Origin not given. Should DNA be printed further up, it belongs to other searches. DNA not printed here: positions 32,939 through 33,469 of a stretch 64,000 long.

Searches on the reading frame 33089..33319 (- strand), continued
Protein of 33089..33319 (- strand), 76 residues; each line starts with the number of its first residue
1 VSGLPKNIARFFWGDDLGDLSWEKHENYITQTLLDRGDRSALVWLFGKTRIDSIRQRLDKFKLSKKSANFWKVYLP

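Call 32: search_solved_structures(query=A2, max_evalue=10, show_alignments=2)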
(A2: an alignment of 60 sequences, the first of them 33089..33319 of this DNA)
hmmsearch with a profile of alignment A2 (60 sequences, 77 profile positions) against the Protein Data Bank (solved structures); distinct sequences matched with E-value up to 10: 4.
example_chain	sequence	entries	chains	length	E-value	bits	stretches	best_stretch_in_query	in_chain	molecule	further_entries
3h3d_X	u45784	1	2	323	0.038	17.2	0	19-55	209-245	Maternal protein pumilio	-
5kl1_A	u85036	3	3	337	0.13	15.5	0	19-55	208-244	Maternal protein pumilio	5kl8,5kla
3bma_A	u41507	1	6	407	0.78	12.9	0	6-54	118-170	D-alanyl-lipoteichoic acid synthetase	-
8c8q_K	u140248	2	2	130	4.9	10.4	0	9-29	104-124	Cytochrome c oxidase subunit 13, mitochondrial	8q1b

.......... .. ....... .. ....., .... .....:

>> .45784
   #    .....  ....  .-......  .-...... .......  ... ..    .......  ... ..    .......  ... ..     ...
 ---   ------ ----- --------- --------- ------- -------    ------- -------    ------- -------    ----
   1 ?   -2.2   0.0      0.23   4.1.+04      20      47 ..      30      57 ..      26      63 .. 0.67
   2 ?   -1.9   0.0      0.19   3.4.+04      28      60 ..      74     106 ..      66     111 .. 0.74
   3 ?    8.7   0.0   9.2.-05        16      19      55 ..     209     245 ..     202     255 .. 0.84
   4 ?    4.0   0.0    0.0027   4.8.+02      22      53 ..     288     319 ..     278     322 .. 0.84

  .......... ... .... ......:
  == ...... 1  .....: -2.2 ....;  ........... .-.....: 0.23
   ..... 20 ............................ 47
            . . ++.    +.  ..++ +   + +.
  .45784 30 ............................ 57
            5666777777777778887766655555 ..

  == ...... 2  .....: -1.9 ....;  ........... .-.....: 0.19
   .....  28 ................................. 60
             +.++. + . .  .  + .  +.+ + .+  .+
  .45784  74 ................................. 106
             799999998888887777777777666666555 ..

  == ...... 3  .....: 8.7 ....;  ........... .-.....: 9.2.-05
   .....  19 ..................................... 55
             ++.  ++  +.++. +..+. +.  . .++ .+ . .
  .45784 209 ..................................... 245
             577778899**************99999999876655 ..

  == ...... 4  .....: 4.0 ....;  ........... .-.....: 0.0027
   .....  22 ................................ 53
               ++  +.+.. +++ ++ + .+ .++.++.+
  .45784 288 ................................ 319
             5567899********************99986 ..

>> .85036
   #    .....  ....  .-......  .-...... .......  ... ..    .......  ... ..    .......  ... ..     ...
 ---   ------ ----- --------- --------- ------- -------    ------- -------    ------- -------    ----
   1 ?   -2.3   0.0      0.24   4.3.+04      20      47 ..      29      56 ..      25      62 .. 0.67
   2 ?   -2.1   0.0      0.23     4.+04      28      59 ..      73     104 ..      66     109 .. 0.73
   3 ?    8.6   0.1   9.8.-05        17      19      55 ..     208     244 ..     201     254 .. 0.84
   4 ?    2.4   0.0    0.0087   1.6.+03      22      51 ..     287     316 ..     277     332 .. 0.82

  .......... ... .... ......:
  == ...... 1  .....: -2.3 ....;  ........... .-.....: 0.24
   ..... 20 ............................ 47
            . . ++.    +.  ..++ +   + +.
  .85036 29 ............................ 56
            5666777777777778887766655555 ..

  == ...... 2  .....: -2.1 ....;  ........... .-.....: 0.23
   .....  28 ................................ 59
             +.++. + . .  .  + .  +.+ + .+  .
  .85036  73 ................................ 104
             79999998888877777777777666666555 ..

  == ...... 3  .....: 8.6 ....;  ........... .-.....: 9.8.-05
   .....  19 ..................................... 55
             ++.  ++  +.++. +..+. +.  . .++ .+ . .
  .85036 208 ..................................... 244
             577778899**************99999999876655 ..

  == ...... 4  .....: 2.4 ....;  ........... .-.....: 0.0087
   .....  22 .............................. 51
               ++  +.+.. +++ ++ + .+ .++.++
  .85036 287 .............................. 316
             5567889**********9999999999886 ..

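Call 53: search_protein_families(library=pfam, alignment_id=A2, max_evalue=1)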
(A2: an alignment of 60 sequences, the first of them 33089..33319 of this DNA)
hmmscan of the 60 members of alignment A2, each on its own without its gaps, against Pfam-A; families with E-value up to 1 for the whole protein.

A. member 1, window:33089-33319:- (76 aa): 2 families
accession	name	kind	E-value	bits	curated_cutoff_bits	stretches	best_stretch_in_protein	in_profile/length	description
PF21956.1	DUF6922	-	1.5e-05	24.8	27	1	10-46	4-40/52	Family of unknown function (DUF6922)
PF19472.4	DUF6009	-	0.14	12.6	28.6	1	39-65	13-39/127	Family of unknown function (DUF6009)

B. families by the number of members that match (of 60 scanned): 21 families
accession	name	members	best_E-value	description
PF21956.1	DUF6922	60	1.8e-12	Family of unknown function (DUF6922)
PF06074.18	Portal_Mu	2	0.019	Portal protein of Mu bacteriophage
PF04506.18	Rft-1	2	0.11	Rft protein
PF16571.11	FBP_C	2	0.22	FBP C-terminal treble-clef zinc-finger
PF11988.14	Dsl1_N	1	0.038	Retrograde transport protein Dsl1 N terminal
PF12726.12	SEN1_N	1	0.045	SEN1 N terminal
PF12213.14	Dpoe2NT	1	0.057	DNA polymerases epsilon N terminal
PF19560.4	DUF6082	1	0.066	Family of unknown function (DUF6082)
PF16544.10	STAR_dimer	1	0.072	Homodimerisation region of STAR domain protein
PF01335.27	DED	1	0.073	Death effector domain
PF04686.18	SsgA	1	0.083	Streptomyces sporulation and cell division protein, SsgA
PF16177.11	ACAS_N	1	0.11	Acetyl-coenzyme A synthetase N-terminus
PF14830.12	Haemocyan_bet_s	1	0.12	Haemocyanin beta-sandwich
PF07284.16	BCHF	1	0.13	2-vinyl bacteriochlorophyllide hydratase (BCHF)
PF14540.12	NTF-like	1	0.13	Nucleotidyltransferase-like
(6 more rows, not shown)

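Call 56: fold_search(model_id=the predicted structure, library=pdb)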
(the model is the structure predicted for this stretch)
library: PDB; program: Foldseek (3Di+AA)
matches with E <= 10: 3; with E <= 0.001: 0
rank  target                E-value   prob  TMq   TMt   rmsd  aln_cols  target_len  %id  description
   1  1lvf_A                8.0e+00  0.02  0.20  0.16  13.6        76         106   14  syntaxin 6 (released 2002-07-17)
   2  1ywf                  8.5e+00  0.02  0.20  0.09  11.3        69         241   14  Crystal Structure of Mycobacterium Tuberculosis Protein Tyrosine Phosphatase PtpB (released 2005-11-22)
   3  2au5                  9.5e+00  0.02  0.24  0.17  12.0        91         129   21  Structure of a conserved domain from locus EF2947 from Enterococcus faecalis V583 (released 2005-10-11)

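Call 63: find_encoding_contigs(protein=P0346, flank=2500, max_places=3)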
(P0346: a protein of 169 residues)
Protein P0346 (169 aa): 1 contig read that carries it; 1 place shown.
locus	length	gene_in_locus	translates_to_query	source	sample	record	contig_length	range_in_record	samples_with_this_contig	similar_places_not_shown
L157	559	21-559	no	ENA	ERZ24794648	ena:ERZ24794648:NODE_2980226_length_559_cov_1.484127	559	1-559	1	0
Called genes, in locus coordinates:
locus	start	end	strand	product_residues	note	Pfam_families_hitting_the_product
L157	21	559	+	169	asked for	PF12728:HTH_17, PF21956:DUF6922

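Call 64: find_encoding_contigs(protein=P0280, flank=2500, max_places=3)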
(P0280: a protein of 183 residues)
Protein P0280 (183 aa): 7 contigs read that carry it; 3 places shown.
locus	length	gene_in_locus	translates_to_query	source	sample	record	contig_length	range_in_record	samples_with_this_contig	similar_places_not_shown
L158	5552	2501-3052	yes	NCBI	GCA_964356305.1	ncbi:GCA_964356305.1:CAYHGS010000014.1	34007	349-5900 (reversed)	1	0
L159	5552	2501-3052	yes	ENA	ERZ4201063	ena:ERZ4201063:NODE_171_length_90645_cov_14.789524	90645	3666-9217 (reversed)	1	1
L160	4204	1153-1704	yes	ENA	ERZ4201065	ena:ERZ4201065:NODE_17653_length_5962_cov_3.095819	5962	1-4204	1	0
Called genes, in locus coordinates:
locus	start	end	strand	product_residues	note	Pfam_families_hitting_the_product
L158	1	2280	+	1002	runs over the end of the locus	-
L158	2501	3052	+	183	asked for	PF21956:DUF6922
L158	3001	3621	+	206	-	PF08843:AbiEii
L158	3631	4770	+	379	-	PF00535:Glycos_transf_2, PF13641:Glyco_tranf_2_3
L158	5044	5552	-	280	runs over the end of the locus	PF02558:ApbA, PF03807:F420_oxidored, PF14748:P5CR_dimer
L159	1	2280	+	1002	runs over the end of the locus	-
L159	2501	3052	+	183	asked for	PF21956:DUF6922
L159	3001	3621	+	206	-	PF08843:AbiEii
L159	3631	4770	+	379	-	PF00535:Glycos_transf_2, PF13641:Glyco_tranf_2_3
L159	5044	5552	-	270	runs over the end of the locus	PF02558:ApbA, PF03807:F420_oxidored, PF14748:P5CR_dimer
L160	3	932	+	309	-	?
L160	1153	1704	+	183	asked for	PF21956:DUF6922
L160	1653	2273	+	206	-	PF08843:AbiEii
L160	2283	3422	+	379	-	PF00535:Glycos_transf_2, PF13641:Glyco_tranf_2_3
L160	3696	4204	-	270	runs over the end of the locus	PF02558:ApbA, PF03807:F420_oxidored, PF14748:P5CR_dimer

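Call 73: search_dna_similar(query=window:33089-33319:-, collection=plasmids, mode=protein, max_evalue=0.001, max_rows=12)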
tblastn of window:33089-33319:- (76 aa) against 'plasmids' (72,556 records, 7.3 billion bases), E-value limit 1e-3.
No match.

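Call 74: search_protein_families(library=phrogs, proteins=[window:33089-33319:-], max_evalue=0.01)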
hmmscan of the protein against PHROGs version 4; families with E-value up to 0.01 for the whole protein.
window:33089-33319:- (76 aa): 0 families
